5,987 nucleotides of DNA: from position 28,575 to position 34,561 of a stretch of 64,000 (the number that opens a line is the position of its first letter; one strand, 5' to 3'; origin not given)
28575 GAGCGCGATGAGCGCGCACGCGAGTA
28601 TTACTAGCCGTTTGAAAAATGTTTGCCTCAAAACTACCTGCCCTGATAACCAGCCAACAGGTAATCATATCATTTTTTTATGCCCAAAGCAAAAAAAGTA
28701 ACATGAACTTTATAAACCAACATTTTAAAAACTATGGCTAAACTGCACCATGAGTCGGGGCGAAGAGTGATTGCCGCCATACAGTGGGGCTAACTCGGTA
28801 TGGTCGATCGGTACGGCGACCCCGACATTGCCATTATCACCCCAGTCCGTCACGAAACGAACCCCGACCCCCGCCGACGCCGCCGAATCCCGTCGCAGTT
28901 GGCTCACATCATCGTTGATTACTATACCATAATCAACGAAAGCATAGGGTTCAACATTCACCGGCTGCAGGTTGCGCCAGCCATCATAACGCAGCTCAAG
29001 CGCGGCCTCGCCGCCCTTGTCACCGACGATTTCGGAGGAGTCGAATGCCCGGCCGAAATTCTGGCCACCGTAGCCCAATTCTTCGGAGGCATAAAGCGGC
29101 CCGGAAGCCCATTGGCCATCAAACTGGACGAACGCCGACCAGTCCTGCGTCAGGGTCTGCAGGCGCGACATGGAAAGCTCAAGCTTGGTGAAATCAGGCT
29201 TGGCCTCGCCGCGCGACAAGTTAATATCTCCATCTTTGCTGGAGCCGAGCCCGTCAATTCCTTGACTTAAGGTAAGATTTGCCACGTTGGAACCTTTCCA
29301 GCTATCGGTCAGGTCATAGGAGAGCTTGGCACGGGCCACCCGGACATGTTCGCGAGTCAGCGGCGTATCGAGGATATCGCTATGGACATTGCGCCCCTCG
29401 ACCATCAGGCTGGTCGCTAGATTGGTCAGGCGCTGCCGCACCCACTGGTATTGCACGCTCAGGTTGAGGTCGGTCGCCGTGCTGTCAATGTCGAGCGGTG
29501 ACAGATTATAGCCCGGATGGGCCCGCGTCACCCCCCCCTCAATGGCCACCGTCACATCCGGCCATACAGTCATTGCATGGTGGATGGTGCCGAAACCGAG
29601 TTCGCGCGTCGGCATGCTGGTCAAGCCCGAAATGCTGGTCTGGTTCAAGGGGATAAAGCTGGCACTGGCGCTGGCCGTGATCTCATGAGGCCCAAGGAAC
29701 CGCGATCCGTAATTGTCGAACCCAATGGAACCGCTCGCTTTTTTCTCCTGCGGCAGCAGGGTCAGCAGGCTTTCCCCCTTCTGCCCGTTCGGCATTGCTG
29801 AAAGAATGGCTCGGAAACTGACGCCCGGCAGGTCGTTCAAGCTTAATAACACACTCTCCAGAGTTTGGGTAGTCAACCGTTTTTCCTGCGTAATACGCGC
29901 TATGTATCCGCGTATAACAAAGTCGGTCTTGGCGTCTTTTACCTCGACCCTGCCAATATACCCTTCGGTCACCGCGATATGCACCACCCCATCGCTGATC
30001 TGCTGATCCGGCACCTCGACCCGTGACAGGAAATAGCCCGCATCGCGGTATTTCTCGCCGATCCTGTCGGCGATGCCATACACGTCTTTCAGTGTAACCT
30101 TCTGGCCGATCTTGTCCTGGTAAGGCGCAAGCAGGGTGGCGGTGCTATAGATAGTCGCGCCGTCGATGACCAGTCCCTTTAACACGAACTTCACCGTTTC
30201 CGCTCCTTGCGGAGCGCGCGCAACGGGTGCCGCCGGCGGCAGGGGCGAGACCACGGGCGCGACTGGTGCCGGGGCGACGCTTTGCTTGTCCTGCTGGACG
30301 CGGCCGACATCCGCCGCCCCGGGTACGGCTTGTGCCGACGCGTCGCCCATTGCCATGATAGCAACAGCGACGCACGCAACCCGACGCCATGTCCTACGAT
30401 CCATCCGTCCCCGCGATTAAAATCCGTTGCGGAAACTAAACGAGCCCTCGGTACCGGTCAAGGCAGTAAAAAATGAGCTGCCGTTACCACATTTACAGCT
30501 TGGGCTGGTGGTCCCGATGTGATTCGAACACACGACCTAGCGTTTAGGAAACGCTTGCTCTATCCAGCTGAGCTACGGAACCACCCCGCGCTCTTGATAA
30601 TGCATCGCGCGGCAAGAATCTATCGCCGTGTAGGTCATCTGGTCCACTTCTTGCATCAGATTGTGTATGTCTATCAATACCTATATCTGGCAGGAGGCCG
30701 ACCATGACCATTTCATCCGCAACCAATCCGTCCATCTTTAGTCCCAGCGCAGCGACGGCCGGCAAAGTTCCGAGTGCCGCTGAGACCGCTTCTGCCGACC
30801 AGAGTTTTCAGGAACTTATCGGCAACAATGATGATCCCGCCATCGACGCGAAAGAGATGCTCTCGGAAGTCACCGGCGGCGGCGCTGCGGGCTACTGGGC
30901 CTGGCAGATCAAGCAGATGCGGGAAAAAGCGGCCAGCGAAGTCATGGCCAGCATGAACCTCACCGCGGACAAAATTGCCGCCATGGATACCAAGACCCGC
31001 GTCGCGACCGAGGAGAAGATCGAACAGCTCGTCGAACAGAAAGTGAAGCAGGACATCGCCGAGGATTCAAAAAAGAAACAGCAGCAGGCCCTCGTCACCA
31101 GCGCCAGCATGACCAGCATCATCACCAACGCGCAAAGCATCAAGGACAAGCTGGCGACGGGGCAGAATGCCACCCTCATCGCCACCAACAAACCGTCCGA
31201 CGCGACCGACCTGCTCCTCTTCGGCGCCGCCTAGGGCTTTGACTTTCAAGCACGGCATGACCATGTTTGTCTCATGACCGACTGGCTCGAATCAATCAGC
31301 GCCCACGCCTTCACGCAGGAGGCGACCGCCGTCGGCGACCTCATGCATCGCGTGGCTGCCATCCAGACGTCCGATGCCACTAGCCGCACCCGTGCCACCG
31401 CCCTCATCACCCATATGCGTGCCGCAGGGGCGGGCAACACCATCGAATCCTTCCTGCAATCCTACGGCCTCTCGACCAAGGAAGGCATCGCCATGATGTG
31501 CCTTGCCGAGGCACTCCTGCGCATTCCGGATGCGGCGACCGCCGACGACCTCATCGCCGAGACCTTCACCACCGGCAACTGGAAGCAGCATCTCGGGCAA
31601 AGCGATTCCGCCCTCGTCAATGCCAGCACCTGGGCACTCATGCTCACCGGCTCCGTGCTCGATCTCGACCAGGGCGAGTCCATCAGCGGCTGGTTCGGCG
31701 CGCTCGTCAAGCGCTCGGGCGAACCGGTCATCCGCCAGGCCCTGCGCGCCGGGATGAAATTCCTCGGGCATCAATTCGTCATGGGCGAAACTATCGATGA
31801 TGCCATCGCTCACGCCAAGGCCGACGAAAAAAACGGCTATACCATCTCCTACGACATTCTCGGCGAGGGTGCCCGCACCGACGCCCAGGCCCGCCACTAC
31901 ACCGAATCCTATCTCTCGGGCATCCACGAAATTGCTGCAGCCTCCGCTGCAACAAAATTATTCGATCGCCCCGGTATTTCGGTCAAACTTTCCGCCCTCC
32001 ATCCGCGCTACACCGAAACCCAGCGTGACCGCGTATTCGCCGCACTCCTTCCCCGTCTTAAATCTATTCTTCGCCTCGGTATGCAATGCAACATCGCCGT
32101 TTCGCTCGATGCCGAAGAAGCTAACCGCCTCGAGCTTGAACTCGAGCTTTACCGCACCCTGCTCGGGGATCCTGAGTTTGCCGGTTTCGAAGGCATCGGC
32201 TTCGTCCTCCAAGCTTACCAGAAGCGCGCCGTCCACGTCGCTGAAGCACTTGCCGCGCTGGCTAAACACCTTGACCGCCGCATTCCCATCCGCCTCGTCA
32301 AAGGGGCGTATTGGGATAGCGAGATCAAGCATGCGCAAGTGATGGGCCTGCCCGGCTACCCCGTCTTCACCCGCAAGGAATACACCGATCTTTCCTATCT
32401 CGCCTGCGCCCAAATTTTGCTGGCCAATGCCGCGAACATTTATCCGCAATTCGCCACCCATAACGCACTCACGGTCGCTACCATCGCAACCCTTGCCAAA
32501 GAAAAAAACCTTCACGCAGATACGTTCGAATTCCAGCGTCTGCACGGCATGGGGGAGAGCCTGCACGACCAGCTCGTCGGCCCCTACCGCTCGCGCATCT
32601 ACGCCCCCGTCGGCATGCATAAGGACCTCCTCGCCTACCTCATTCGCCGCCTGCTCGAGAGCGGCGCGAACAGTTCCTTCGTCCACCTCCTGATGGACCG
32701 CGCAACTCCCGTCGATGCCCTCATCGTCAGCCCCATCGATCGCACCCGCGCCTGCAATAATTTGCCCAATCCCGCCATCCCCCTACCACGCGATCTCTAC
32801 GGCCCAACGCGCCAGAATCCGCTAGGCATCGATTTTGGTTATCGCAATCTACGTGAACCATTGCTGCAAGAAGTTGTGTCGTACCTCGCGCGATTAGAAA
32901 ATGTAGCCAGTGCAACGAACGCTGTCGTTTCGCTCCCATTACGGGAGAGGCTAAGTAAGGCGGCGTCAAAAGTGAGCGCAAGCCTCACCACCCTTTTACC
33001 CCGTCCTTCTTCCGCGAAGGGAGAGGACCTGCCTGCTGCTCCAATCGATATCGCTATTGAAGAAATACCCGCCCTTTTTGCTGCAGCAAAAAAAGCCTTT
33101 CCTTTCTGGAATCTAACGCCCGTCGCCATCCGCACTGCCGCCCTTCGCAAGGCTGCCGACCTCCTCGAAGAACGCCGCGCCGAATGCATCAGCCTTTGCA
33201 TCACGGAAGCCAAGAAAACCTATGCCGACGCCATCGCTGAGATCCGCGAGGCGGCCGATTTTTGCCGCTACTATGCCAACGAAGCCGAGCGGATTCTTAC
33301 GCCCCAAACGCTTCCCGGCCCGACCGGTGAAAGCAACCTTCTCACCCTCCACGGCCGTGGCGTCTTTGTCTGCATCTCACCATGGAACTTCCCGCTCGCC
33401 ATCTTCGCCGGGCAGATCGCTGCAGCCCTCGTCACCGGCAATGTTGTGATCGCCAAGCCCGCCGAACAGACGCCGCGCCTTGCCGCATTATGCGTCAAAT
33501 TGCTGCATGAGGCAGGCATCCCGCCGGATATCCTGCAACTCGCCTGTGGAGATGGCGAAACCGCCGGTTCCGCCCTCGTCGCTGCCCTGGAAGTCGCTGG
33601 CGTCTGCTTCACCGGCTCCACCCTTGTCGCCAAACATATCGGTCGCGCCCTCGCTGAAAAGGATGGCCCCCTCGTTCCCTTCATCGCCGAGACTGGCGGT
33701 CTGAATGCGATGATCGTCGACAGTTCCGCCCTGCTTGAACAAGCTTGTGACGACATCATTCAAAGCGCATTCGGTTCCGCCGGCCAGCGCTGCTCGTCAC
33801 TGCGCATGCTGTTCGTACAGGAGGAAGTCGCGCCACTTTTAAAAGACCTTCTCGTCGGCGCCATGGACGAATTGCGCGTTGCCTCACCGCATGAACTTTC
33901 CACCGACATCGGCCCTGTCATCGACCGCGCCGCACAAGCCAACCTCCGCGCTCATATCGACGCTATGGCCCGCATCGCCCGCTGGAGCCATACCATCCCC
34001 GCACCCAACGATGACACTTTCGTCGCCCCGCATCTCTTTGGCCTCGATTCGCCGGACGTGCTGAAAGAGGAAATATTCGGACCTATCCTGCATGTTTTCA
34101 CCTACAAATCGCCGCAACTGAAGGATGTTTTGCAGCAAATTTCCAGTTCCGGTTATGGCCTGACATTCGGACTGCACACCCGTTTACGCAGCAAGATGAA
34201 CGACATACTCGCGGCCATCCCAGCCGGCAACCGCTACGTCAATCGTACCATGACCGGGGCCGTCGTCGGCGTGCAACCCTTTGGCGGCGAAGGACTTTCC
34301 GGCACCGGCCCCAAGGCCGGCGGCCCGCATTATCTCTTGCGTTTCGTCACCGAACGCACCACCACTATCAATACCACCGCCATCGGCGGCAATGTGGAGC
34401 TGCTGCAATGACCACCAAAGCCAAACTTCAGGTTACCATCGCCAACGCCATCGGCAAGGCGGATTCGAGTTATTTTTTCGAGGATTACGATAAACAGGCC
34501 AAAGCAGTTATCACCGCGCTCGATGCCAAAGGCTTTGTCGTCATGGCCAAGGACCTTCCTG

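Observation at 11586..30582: Two-partner secretion locus encoding a 5,681-aa repeat adhesin next to tRNA-Arg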

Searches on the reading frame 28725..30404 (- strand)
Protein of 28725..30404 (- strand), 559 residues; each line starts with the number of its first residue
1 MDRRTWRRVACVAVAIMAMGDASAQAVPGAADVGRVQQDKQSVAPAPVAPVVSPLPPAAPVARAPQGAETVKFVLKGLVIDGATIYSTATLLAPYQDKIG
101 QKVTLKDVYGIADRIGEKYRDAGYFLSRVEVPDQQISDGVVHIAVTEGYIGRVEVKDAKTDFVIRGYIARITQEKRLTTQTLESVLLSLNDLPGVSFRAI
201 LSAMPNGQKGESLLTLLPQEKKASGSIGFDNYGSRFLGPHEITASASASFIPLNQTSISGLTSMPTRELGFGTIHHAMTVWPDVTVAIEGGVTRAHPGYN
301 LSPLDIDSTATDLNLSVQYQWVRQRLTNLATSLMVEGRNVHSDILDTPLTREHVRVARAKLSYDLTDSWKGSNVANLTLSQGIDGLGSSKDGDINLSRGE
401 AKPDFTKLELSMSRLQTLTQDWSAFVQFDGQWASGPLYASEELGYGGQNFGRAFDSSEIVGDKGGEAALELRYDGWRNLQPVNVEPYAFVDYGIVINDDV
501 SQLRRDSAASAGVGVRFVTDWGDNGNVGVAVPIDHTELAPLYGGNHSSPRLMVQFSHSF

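Call 7: search_protein_families(library=pfam, proteins=[window:28725-30404:-], max_evalue=0.01)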
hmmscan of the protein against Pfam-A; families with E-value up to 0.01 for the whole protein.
window:28725-30404:- (559 aa): 4 families
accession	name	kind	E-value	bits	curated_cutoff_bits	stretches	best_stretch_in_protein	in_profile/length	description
PF03865.19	ShlB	-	8.8e-23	81.7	22.7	1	304-517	103-311/311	Haemolysin secretion/activation protein ShlB/FhaC/HecB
PF08479.16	POTRA_2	-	9.1e-17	61.1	24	1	73-148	1-76/76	POTRA domain, ShlB-type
PF01103.29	Omp85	-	0.008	16.2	24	0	444-518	209-292/325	Omp85 superfamily domain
PF07244.20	POTRA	-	0.0092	17.1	21.3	0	76-148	4-79/79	Surface antigen variable number repeat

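Call 11: search_protein_families(library=ncbifam, proteins=[window:28725-30404:-], max_evalue=0.01)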
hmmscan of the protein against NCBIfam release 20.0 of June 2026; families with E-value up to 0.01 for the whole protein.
window:28725-30404:- (559 aa): 2 families
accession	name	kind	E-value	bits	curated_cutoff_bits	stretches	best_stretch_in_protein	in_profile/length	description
NF058613.1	OMPAssmBamADein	equivalog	5.4e-06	24.6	1050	1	77-161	188-273/857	outer membrane protein assembly factor BamA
NF047779.1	Omp85_fam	subfamily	0.0052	16.3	200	1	442-518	316-395/423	Omp85 family outer membrane protein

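Call 29: search_solved_structures(query=window:28725-30404:-, max_evalue=0.01)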
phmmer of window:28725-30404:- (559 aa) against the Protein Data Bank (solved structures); distinct sequences matched with E-value up to 0.01: 4.
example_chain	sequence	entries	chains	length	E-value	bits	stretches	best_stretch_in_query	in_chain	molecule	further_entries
6wim_A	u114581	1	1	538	2.3e-14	56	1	59-499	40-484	Outer membrane transporter CdiB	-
2mhj_A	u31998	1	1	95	1.9e-08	36.5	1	75-148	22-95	TpsB4 protein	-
2x8x_X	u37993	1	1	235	0.00037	22.3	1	36-154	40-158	TLR1789 PROTEIN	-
9ccg_A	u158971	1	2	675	0.0033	19.2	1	69-159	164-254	POTRA domain-containing protein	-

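Call 65: search_solved_structures(query=window:28725-30404:-, max_evalue=0.00001, show_alignments=1)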
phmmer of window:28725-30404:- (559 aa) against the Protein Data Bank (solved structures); distinct sequences matched with E-value up to 0.00001: 2.
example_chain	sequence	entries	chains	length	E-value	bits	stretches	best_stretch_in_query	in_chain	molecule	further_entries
6wim_A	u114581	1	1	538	2.3e-14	56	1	59-499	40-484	Outer membrane transporter CdiB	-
2mhj_A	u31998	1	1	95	1.9e-08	36.5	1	75-148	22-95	TpsB4 protein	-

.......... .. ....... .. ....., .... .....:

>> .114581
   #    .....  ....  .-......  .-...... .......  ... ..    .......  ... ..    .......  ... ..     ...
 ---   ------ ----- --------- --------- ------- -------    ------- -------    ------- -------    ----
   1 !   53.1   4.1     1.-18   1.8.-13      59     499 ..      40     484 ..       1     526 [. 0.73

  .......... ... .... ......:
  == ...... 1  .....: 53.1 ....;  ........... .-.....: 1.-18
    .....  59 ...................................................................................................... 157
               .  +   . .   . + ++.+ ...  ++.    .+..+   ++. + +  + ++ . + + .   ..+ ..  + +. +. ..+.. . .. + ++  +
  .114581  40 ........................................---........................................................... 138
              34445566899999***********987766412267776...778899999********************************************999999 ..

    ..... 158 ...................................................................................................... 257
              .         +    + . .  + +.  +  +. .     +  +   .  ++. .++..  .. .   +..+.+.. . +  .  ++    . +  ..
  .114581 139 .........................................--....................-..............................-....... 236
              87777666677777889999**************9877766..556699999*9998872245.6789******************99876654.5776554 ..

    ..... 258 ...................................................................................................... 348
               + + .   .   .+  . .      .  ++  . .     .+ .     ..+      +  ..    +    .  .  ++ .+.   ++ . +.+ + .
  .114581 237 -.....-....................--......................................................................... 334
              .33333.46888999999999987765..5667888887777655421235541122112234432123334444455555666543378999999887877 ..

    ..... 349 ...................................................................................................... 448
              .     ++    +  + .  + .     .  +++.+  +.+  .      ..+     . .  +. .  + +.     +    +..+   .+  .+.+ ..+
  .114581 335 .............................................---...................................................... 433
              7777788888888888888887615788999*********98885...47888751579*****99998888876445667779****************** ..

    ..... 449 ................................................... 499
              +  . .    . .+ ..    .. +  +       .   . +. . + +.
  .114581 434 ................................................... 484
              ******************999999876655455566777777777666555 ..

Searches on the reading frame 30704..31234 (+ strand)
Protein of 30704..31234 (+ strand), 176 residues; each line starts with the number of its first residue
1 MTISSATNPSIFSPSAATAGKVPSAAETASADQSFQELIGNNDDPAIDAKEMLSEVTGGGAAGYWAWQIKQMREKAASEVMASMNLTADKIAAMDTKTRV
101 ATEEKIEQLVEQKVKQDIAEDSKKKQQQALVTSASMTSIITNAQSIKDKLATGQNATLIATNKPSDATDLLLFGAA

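Call 10: search_protein_families(library=ncbifam, proteins=[window:30704-31234:+], max_evalue=0.00001)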
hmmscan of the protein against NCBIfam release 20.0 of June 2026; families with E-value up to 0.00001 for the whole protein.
window:30704-31234:+ (176 aa): 0 families

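Call 45: search_protein_families(library=pfam, proteins=[window:30704-31234:+], max_evalue=1)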
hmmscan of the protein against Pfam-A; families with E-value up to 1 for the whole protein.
window:30704-31234:+ (176 aa): 1 family
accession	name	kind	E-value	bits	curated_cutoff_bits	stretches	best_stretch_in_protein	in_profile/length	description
PF23751.1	Beta-prop_WDR11_1st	-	0.54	9.3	26.7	1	25-136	355-466/476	WDR11 first beta-propeller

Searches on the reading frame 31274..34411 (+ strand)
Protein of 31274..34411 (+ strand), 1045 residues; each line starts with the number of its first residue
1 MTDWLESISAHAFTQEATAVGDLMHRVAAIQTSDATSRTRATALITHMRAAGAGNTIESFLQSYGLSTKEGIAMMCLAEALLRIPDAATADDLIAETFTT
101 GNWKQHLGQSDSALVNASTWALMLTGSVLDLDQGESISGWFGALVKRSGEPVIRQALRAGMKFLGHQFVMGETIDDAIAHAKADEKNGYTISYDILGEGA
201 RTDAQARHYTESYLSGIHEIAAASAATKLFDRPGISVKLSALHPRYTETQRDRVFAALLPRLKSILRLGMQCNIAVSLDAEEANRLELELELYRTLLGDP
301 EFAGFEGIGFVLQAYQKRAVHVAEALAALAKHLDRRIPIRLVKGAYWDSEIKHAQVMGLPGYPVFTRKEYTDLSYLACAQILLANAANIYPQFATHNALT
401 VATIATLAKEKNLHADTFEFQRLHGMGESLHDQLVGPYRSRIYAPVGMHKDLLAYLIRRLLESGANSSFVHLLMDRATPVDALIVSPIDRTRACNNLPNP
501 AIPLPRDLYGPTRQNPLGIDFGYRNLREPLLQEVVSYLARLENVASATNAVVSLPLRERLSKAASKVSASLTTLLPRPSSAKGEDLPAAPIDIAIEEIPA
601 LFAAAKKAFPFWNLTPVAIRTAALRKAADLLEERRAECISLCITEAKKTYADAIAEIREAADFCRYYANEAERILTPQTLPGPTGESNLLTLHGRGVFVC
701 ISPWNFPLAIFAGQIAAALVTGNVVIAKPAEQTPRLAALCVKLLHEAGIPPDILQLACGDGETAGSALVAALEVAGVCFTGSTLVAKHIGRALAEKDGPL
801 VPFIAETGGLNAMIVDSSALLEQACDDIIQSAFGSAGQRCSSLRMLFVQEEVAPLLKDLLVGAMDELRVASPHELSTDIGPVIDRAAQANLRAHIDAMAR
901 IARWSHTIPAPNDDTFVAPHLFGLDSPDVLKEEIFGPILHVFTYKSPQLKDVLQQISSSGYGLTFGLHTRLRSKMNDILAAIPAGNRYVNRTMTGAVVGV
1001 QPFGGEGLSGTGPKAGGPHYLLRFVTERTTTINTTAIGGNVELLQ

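Call 10: search_protein_families(library=ncbifam, proteins=[window:31274-34411:+], max_evalue=0.00001)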
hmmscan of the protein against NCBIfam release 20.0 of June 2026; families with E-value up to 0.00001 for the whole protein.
window:31274-34411:+ (1045 aa): 40 families (the best 25 are shown)
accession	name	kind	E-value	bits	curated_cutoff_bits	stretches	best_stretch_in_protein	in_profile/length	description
NF008869.0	PRK11904.1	equivalog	0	1368.6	747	1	5-1044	14-1038/1042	bifunctional proline dehydrogenase/L-glutamate gamma-semialdehyde dehydrogenase PutA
NF008772.0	PRK11809.1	equivalog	0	1136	1750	1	14-1031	101-1113/1318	trifunctional transcriptional regulator/proline dehydrogenase/L-glutamate gamma-semialdehyde dehydrogenase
TIGR01238.1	D1pyr5carbox3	equivalog_domain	5.9e-169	562.8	485.2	1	507-1026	1-497/500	L-glutamate gamma-semialdehyde dehydrogenase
TIGR01237.1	D1pyr5carbox2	equivalog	9.3e-102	341.4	659.65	1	594-1031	67-508/511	L-glutamate gamma-semialdehyde dehydrogenase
NF002852.0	PRK03137.1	subfamily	1.8e-95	320.7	648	1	596-1031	73-511/514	L-glutamate gamma-semialdehyde dehydrogenase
NF006916.0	PRK09407.1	equivalog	4.4e-73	246.7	521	1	559-1031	20-491/526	succinic semialdehyde dehydrogenase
TIGR01236.1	D1pyr5carbox1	equivalog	2.6e-69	234.2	613.6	1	597-1031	70-518/533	L-glutamate gamma-semialdehyde dehydrogenase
NF006992.0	PRK09457.1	subfamily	2e-61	208.1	514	1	596-1011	37-450/487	succinylglutamate-semialdehyde dehydrogenase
TIGR02299.1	HpaE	equivalog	1.1e-60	205.6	638.35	1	596-1029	38-472/488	5-carboxymethyl-2-hydroxymuconate semialdehyde dehydrogenase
NF050084.1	pip_6_carb_DH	equivalog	1.8e-60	205.3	730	1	596-1034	19-462/475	L-piperidine-6-carboxylate dehydrogenase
TIGR01780.1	SSADH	subfamily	1.5e-59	202.1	646.35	1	581-1015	5-436/448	succinate-semialdehyde dehydrogenase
NF042993.1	AlphKGSA_gudD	equivalog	4.5e-59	200.4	770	1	596-1012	42-460/481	alpha-ketoglutaric semialdehyde dehydrogenase GucD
TIGR01804.1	BADH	equivalog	3.6e-56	190.6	668.6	1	597-1014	36-454/467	betaine-aldehyde dehydrogenase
TIGR03240.1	arg_catab_astD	equivalog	4.1e-56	190.7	579.3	1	600-1011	39-448/484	succinylglutamate-semialdehyde dehydrogenase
NF052305.1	DioxValDhHalo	equivalog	3.5e-54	184.5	750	1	602-1009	49-457/483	2,5-dioxovalerate dehydrogenase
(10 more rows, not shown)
